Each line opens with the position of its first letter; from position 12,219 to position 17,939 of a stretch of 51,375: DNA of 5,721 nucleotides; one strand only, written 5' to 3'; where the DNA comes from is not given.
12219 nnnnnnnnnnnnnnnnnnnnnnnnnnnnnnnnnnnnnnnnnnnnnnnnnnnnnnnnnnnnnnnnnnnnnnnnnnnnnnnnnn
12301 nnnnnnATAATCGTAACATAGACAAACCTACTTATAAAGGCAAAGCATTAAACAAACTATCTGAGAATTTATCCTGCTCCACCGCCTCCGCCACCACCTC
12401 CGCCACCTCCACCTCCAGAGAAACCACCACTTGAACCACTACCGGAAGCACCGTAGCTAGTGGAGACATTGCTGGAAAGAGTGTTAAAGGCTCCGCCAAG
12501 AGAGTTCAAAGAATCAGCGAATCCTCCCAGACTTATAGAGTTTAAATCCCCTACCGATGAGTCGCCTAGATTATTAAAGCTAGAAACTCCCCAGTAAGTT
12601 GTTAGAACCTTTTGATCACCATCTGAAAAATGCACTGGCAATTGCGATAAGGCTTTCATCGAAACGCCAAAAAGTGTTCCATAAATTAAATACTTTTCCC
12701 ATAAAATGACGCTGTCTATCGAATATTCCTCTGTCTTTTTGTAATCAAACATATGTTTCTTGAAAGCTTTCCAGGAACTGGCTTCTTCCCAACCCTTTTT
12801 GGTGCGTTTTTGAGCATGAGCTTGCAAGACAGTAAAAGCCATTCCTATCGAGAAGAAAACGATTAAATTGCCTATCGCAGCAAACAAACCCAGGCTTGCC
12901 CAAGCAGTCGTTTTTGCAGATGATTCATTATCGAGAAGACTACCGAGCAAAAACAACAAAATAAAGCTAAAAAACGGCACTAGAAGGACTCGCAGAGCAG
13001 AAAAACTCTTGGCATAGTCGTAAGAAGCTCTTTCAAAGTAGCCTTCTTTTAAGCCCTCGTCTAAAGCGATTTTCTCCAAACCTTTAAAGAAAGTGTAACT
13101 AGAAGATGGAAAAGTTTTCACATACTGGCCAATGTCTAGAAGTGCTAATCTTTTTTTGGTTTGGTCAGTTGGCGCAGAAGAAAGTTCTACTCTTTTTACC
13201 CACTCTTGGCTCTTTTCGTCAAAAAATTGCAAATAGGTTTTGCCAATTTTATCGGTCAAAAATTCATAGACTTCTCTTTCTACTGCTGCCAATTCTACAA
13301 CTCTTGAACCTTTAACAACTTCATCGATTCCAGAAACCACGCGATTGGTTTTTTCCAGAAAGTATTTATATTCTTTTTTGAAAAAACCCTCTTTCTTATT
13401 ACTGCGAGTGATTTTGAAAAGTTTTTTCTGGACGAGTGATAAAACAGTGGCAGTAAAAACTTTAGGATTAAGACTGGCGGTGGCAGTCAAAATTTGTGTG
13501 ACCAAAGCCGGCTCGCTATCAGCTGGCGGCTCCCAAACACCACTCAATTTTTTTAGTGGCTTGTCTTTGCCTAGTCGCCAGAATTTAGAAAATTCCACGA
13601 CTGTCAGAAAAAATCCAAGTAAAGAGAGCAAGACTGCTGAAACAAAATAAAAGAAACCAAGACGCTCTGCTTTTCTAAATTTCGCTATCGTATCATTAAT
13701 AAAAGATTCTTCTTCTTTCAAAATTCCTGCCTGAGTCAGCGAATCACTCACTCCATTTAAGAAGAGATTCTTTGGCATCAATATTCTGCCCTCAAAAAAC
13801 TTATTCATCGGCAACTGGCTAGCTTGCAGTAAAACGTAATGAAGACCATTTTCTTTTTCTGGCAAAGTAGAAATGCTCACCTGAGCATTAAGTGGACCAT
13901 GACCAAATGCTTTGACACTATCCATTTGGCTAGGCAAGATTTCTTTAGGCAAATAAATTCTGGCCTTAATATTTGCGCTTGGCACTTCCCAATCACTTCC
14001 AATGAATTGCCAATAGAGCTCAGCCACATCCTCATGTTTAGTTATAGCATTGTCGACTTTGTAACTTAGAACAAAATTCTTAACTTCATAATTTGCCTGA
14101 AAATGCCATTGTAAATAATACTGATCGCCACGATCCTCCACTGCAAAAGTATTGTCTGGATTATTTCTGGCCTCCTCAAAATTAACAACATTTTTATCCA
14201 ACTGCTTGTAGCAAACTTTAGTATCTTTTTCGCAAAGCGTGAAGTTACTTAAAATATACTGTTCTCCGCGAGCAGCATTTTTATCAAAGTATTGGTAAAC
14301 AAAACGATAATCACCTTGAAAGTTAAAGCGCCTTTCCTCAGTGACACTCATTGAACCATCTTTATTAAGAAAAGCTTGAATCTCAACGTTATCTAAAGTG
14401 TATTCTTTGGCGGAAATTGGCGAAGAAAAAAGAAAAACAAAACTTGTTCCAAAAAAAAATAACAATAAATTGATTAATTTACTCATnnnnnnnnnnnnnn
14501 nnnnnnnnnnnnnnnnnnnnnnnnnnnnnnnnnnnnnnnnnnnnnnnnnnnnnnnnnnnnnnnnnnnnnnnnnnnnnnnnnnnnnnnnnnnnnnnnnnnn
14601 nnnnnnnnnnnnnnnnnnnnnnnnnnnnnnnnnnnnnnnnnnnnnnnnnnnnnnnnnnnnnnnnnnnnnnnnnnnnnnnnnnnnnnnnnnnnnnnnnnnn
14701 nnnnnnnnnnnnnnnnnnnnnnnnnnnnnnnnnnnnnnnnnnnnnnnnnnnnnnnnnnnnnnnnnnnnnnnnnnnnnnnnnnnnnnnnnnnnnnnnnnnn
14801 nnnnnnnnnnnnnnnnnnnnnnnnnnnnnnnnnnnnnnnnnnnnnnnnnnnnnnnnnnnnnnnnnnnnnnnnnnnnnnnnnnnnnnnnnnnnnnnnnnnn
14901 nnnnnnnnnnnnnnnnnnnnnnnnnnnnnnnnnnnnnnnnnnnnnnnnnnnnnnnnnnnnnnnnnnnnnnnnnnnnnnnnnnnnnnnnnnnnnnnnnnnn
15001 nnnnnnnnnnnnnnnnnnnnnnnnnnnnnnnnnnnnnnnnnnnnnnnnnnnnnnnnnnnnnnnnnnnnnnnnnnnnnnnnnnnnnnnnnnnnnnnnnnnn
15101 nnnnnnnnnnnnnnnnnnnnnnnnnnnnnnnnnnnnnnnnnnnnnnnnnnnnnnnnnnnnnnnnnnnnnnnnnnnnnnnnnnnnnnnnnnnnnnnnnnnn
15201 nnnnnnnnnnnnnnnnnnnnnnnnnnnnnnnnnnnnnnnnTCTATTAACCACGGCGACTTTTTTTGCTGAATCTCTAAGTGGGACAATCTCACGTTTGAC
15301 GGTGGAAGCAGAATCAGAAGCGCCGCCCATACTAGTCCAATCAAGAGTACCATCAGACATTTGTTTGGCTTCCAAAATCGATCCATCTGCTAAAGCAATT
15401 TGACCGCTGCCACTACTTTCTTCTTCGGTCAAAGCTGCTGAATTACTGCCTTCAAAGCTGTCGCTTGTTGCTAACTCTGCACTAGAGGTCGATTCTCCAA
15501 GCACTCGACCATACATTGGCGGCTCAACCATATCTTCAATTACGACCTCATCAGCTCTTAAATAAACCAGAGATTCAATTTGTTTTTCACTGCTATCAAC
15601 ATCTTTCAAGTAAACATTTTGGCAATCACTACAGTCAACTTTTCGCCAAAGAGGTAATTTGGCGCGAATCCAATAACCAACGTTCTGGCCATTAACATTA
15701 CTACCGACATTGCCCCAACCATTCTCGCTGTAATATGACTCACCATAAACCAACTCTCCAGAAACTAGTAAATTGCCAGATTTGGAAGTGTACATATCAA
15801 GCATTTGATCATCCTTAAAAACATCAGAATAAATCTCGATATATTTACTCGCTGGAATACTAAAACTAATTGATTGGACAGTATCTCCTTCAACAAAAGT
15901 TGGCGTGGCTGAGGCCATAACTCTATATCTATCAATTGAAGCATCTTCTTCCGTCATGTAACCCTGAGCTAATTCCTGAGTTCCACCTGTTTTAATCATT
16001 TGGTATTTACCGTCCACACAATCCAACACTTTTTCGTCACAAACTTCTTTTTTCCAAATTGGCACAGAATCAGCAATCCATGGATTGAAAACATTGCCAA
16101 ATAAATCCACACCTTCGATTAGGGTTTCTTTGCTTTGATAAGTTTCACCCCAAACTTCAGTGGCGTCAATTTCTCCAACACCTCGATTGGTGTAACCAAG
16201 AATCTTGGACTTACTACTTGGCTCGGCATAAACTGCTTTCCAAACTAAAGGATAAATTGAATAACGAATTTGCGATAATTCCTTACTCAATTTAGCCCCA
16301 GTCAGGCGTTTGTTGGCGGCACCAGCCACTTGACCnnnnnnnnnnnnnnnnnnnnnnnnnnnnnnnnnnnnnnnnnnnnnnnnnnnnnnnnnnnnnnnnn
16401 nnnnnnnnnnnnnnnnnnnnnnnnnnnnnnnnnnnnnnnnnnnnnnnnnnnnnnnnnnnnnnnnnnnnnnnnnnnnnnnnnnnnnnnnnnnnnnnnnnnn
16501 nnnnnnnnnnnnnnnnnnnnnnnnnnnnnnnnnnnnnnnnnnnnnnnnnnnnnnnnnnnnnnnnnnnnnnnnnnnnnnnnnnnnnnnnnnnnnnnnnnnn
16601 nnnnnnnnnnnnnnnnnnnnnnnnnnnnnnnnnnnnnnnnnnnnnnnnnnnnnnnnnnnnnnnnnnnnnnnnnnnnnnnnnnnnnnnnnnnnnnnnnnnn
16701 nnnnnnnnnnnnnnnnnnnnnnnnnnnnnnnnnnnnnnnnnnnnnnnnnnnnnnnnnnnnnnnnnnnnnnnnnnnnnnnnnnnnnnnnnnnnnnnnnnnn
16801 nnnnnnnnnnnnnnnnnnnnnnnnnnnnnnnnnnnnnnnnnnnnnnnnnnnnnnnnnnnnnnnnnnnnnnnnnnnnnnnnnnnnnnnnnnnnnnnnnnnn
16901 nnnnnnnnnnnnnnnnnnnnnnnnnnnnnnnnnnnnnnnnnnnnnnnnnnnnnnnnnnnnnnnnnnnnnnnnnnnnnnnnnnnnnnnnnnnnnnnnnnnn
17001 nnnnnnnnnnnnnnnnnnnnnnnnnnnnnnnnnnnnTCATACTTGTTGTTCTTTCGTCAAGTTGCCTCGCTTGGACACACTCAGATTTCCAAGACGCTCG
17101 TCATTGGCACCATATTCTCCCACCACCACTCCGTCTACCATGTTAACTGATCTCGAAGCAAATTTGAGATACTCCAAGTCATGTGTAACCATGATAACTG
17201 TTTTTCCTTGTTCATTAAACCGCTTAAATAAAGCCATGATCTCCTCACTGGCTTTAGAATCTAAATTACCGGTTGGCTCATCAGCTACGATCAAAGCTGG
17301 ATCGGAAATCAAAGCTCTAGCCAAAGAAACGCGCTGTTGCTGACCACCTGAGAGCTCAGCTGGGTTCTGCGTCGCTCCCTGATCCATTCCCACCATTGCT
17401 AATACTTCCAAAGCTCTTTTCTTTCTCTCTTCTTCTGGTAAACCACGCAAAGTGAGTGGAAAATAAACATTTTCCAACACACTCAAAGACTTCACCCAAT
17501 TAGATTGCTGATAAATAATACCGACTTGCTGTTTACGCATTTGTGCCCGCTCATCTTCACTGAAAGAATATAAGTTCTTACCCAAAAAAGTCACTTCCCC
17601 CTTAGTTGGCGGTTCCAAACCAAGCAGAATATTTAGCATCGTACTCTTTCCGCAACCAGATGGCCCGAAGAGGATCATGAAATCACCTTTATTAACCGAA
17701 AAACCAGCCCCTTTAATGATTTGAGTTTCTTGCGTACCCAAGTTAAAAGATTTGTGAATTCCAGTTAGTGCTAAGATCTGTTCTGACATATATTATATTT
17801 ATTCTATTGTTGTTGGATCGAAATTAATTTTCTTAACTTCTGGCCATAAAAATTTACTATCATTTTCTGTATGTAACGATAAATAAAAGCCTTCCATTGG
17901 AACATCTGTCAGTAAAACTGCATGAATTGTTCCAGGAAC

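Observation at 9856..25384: Six-gene coupled operon: giant propeller/FN3 surface protein, FN3 anchor, MacB-type ABC with oversized ectodomain, DUF2207 and an 816-aa coiled-coil protein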

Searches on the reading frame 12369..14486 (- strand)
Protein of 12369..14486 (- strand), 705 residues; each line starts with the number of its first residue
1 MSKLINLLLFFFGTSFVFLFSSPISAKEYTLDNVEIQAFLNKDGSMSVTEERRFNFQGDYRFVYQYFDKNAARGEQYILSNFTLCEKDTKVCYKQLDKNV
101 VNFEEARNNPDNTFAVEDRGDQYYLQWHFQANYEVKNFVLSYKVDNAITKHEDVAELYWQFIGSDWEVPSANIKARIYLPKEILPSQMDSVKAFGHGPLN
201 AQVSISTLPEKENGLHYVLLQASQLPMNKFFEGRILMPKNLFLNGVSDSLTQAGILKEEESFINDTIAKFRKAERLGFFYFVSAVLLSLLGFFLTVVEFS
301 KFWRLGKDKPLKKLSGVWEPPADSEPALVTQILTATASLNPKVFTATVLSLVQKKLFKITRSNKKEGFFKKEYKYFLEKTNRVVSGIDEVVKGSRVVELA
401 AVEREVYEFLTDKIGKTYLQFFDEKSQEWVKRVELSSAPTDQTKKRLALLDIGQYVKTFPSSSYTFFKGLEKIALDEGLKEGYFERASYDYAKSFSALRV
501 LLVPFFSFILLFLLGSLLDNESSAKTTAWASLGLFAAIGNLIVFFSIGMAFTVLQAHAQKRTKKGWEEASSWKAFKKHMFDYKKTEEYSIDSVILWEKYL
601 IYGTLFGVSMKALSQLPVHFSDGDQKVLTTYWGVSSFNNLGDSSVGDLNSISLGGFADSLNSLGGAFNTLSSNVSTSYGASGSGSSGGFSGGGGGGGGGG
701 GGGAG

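Call 4: search_protein_families(library=pfam, proteins=[window:12369-14486:-], max_evalue=0.01)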
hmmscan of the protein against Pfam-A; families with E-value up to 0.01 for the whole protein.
window:12369-14486:- (705 aa): 2 families
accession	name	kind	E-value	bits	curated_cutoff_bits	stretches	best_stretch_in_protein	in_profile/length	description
PF09972.14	DUF2207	-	2e-28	100.2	24.4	1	31-237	2-172/172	Predicted membrane protein (DUF2207) N-terminal domain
PF20990.2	DUF2207_C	-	4.1e-28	99.2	33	1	319-616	7-247/247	Predicted membrane protein (DUF2207) C-terminal domain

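Call 9: search_protein_families(library=ncbifam, proteins=[window:12369-14486:-], max_evalue=0.01)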
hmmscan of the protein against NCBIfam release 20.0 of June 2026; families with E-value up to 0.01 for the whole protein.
window:12369-14486:- (705 aa): 0 families

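Call 10: search_protein_families(library=padloc, proteins=[window:12369-14486:-], max_evalue=0.01)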
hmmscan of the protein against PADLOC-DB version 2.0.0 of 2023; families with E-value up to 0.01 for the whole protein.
window:12369-14486:- (705 aa): 0 families

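Call 76: search_protein_families(library=phrogs, proteins=[window:12369-14486:-], max_evalue=0.01)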
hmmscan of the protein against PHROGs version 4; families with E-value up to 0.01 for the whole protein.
window:12369-14486:- (705 aa): 0 families

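Call 78: search_solved_structures(query=window:12369-14486:-, max_evalue=1)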
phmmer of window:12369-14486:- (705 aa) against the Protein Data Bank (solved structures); distinct sequences matched with E-value up to 1: 3.
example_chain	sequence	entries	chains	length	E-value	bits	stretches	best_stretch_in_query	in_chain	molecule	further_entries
3u6r_H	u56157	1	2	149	0.54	11.9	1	681-704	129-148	Antibody 1:7 (Heavy chain)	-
5mio_C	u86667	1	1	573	0.57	11.9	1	672-705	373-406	Kinesin-like protein KIF2C,KIF2C FUSED TO A DARPIN,KIF2C FUSED TO A DARPIN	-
7c53_A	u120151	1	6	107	0.66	11.7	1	639-688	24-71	Spike protein S2',pan-CoVs inhibitor EK1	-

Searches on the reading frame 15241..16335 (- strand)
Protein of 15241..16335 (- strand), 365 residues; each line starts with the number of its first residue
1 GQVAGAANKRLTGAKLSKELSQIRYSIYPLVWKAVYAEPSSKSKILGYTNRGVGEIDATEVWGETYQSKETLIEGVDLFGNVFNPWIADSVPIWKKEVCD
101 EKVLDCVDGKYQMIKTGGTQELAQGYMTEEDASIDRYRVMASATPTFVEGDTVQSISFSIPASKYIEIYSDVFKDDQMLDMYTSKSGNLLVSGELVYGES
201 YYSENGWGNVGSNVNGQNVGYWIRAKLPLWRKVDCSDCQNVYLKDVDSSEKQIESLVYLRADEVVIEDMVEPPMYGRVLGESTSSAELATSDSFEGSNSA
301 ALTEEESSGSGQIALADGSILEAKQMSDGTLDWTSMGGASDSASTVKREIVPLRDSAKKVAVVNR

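Call 56: predict_structure(alignment_id=A3)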
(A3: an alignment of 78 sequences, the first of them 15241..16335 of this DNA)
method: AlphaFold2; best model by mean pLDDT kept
length: 365 residues; sequences in the alignment: 78
mean_pLDDT: 84.0   pTM: 0.57
mean pLDDT of the five models: 84.0, 83.7, 83.6, 83.3, 81.3
residues with pLDDT >= 90: 230; 70-90: 66; 50-70: 17; < 50: 52
segments of 3 or more residues with pLDDT < 50: 1-7, 279-309, 337-349
pLDDT, mean of each block of 10 residues (from residue 1): 48 88 96 98 98 94 96 86 96 98 97 96 98 91 74 94 96 96 93 97 96 94 98 93 97 97 96 69 41 43 43 75 83 62 40 80 61
secondary structure, 60 per line:
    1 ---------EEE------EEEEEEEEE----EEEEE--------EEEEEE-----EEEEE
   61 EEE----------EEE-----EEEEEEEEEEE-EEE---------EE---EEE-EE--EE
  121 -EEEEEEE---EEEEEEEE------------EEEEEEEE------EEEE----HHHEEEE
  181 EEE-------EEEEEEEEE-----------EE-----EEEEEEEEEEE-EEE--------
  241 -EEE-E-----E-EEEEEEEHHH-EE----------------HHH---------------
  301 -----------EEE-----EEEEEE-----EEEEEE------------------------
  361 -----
elements in order: E10-12 E19-27 E32-36 E45-50 E56-63 E74-76 E82-92 E94-96 E111-113 E122-128 E132-139 E152-159 E166-169 E177-183 E191-199 E218-228 E230-232 E242-244 E254-260 E312-314 E320-325 E331-336

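Call 62: fold_search(model_id=the predicted structure, library=pdb)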
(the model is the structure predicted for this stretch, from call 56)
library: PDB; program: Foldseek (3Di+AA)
matches with E <= 10: 180; with E <= 0.001: 0
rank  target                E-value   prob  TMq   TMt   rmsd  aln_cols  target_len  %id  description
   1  4krt_B                5.9e-02  0.63  0.13  0.14  17.3       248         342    9  X-ray structure of endolysin from clostridium perfringens phage phiSM101 (released 2014-04-02)
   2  9a7d_A                9.5e-02  0.14  0.13  0.09  30.8       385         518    9  Integrative model of YRVJ-YACD by crosslinking MS and deep learning (released 2024-09-18)
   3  9mlp_A                2.7e-01  0.06  0.11  0.08  45.1       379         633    8  Crystal structure of VgrS from Salmonella Typhimurium (released 2026-01-28)
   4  6sqx_A                3.8e-01  0.06  0.09  0.07  21.4       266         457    9  Insights into a novel NlpC/P60 Endopeptidase from Photobacterium damselae subsp. piscicida (released 2020-09-30)
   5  6fyx_k                5.2e-01  0.02  0.08  0.07  21.2       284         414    4  Structure of a partial yeast 48S preinitiation complex with eIF5 N-terminal domain (model C1) (released 2018-12-05)
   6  6qg0_M                5.8e-01  0.03  0.10  0.09  17.0       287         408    8  Structure of eIF2B-eIF2 (phosphorylated at Ser51) complex (model 1) (released 2019-06-26)
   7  5ooq_A                7.9e-01  0.14  0.12  0.06  13.7       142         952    9  Structure of the Mtr4 Nop53 Complex (released 2017-09-20)
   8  9c1e_B                7.9e-01  0.03  0.10  0.03  20.0       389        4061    8  Mink RyR3 in closed conformation (released 2024-10-16)
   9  9mqf                  8.3e-01  0.01  0.07  0.08  22.4       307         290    6  Chloroplast acyl-ACP thioesterase from Chlamydomonas reinhardtii (released 2025-08-13)
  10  3npf_A                9.7e-01  0.18  0.14  0.16  18.0       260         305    7  Crystal structure of a putative dipeptidyl-peptidase VI (BACOVA_00612) from Bacteroides ovatus at 1.72 A resolution (released 2010-07-28)
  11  7pub_Fi               9.7e-01  0.01  0.09  0.07  23.1       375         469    8  Late assembly intermediate of the Trypanosoma brucei mitoribosomal small subunit (released 2022-05-04)
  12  3npf_B                1.0e+00  0.20  0.13  0.16  18.1       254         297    7  Crystal structure of a putative dipeptidyl-peptidase VI (BACOVA_00612) from Bacteroides ovatus at 1.72 A resolution (released 2010-07-28)
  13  1h9q                  1.0e+00  0.02  0.05  0.07  14.4       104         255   15  H119Q CARBONIC ANHYDRASE II (released 1997-09-17)
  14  4lxc_A                1.1e+00  0.04  0.13  0.17  17.9       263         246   11  The antimicrobial peptidase lysostaphin from Staphylococcus simulans (released 2014-07-09)
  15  6sqx_B                1.1e+00  0.04  0.10  0.08  21.4       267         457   10  Insights into a novel NlpC/P60 Endopeptidase from Photobacterium damselae subsp. piscicida (released 2020-09-30)
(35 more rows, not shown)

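Call 86: fold_search(model_id=the predicted structure, library=viral)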
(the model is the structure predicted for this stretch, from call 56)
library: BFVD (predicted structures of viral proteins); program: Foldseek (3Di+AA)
matches with E <= 10: 274; with E <= 0.001: 0
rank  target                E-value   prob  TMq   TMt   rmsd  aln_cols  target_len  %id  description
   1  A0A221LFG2            2.5e-03  0.23  0.08  0.05  32.1       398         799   11  Uncharacterized protein (Fragment) [Caledonia beadlet anemone sobemo-like virus 1]
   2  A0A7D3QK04            1.4e-01  0.05  0.09  0.06  34.9       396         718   12  Capsid protein [Parvoviridae sp.]
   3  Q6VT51                1.4e-01  0.05  0.08  0.05  21.3       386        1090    7  (no name in the UniProt tables at hand)
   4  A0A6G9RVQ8            1.5e-01  0.06  0.10  0.07  32.0       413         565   10  (no name in the UniProt tables at hand)
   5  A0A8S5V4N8            1.9e-01  0.08  0.12  0.13  29.1       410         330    9  Uncharacterized protein [Siphoviridae sp. ct87j35]
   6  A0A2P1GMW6            2.2e-01  0.06  0.11  0.08  26.2       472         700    7  Capsid protein [Wenling pterygotrigla hemisticta astrovirus]
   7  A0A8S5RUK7            2.3e-01  0.05  0.11  0.08  31.0       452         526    8  (no name in the UniProt tables at hand)
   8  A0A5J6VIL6            3.0e-01  0.03  0.07  0.06  25.0       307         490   11  Uncharacterized protein [Megaviridae environmental sample]
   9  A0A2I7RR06            3.2e-01  0.04  0.10  0.07  27.4       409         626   12  (no name in the UniProt tables at hand)
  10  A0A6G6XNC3            3.4e-01  0.07  0.10  0.07  30.5       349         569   11  (no name in the UniProt tables at hand)
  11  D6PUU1                3.5e-01  0.03  0.09  0.06  30.4       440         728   11  Capsid [Porcine parvovirus 4]
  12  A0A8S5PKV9            4.1e-01  0.90  0.14  0.44   6.5       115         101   11  SH3 domain protein [Siphoviridae sp. ct8M020]
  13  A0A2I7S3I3            4.1e-01  0.02  0.08  0.03  33.7       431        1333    9  (no name in the UniProt tables at hand)
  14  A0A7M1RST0            4.8e-01  0.06  0.12  0.06  25.1       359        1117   10  Phosphatase [uncultured phage cr7_1]
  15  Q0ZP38                4.8e-01  0.04  0.08  0.09  26.2       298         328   10  Uncharacterized protein [Neodiprion abietis nucleopolyhedrovirus]
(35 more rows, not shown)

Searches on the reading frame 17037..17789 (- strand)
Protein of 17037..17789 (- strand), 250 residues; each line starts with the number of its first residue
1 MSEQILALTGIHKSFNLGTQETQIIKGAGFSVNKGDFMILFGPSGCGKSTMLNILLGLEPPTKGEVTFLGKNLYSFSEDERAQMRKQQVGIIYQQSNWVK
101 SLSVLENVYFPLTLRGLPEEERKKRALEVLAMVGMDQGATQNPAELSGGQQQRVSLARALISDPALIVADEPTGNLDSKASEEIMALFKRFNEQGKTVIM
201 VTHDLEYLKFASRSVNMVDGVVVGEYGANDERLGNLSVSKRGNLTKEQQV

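Call 4: search_protein_families(library=pfam, proteins=[window:17037-17789:-], max_evalue=0.01)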
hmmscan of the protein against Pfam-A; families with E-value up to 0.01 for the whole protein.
window:17037-17789:- (250 aa): 10 families
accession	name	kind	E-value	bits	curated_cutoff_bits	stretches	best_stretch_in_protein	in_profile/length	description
PF00005.33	ABC_tran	-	6.7e-34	117.9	25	1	26-173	2-136/137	ABC transporter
PF13304.12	AAA_21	-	1.6e-08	35.4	27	1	122-206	220-301/304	AAA domain, putative AbiEii toxin, Type IV TA system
PF02463.25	SMC_N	-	4.4e-05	23.5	40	1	36-217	25-211/220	RecF/RecN/SMC N terminal domain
PF13401.12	AAA_22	-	0.00033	21.4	27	1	36-189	6-109/130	AAA domain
PF03193.22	RsgA_GTPase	-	0.0011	19.3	30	1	34-57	105-128/174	RsgA GTPase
PF13481.12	AAA_25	-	0.0025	17.9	27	0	32-52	30-50/195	AAA domain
PF01637.24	ATPase_2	-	0.0046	17.2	33.2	0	34-209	19-123/225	ATPase domain predominantly from Archaea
PF03215.21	Rad17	-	0.0053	17.2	23.8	1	33-55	43-65/186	Rad17 P-loop domain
PF13191.12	AAA_16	-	0.0054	17.7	32.6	0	36-213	25-149/167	AAA ATPase domain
PF13671.12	AAA_33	-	0.0079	16.9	27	0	39-200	3-104/143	AAA domain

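Call 9: search_protein_families(library=ncbifam, proteins=[window:17037-17789:-], max_evalue=0.01)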
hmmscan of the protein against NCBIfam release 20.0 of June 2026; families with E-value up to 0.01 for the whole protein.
window:17037-17789:- (250 aa): 189 families (the best 25 are shown)
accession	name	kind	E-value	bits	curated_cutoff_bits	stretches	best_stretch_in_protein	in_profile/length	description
NF038007.1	ABC_ATP_DarD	equivalog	4.1e-62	209.5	375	1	6-221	2-217/218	darobactin export ABC transporter ATP-binding protein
TIGR02211.1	LolD_lipo_ex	equivalog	4.6e-61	206.2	307.75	1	6-222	2-219/221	lipoprotein-releasing ABC transporter ATP-binding protein LolD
TIGR02673.1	FtsE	equivalog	1.1e-60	205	264.85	1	9-215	5-208/214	cell division ATP-binding protein FtsE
NF008639.0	PRK11629.1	equivalog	7.4e-58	195.7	360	1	3-223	4-225/234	lipoprotein-releasing ABC transporter ATP-binding protein LolD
NF007826.0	PRK10535.1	equivalog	1.8e-56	191.8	966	1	5-232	4-231/648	macrolide ABC transporter ATP-binding protein/permease MacB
TIGR02982.1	heterocyst_DevA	subfamily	7e-55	186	295.8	1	6-222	2-219/220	ABC exporter ATP-binding subunit, DevA family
TIGR03608.1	L_ocin_972_ABC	subfamily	9.4e-55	185.3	254.85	1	19-216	8-205/206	putative bacteriocin export ABC transporter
NF007879.0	PRK10584.1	equivalog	7.1e-54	182.9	336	1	2-222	3-224/228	putative ABC transporter ATP-binding protein YbbA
TIGR02315.1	ABC_phnC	equivalog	1.2e-49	169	266.1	1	6-224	2-226/243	phosphonate ABC transporter ATP-binding protein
TIGR01186.1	proV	subfamily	3.4e-48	164.6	326.6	1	22-235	6-220/363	betaine/proline/choline family ABC transporter ATP-binding protein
TIGR03265.1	PhnT2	equivalog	2.9e-47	161.6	457.7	1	4-223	3-214/353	putative 2-aminoethylphosphonate ABC transporter ATP-binding protein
NF006987.0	PRK09452.1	equivalog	4.7e-45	153.9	482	1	3-222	15-226/378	spermidine/putrescine ABC transporter ATP-binding protein PotA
TIGR04521.1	ECF_ATPase_2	equivalog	1e-44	152.7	330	1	11-223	6-224/279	energy-coupling factor transporter ATPase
NF040933.2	ABC_arch_GlcV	equivalog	1.9e-44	152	450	1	8-218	5-216/357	glucose ABC transporter ATP-binding protein GlcV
NF007027.0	PRK09493.1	equivalog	7.2e-44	149.9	379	1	20-233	12-224/240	glutamine ABC transporter ATP-binding protein GlnQ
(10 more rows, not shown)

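Call 10: search_protein_families(library=padloc, proteins=[window:17037-17789:-], max_evalue=0.01)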
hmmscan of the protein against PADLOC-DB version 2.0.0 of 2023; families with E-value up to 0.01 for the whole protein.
window:17037-17789:- (250 aa): 18 families
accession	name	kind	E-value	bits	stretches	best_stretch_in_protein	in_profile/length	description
PDLC04135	mad3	-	7.2e-31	106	2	132-231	250-354/374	mads_3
PDLC04140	mad8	-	6.6e-10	37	1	24-208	16-237/314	mads_8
PDLC02980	AriA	-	1.6e-09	36.2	1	134-205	226-300/304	-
PDLC02914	ATPase-Toprim_I-B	-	5.5e-08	30.4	1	138-210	177-250/443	-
PDLC02335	AbiLi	-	1.6e-07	28.7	1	37-213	78-246/326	AbiLi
PDLC04889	PDC-S06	-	3e-06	24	1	158-207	434-485/693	-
PDLC04213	HEC-02A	-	2.2e-05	22.2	1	165-209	233-277/337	-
PDLC03878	NsnB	-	4.8e-05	21.3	0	142-204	213-277/345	-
PDLC04164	AriA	-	0.00013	19.6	0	146-203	172-231/253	-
PDLC03859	LmuB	-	0.00022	18.5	0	33-55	22-44/611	-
PDLC00281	PtuA1|PtuA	-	0.00059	17.1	1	30-68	32-70/448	AAA ATPase domain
PDLC00075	GajA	-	0.0017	15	0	136-204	239-306/536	AAA ATPase domain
PDLC03865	LmuB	-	0.0028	13.9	0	156-206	919-976/1007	-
PDLC04175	HEC-01A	-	0.0036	14.4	0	136-208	239-312/363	-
PDLC04894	PDC-S06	-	0.0045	13.6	0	166-210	532-576/740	-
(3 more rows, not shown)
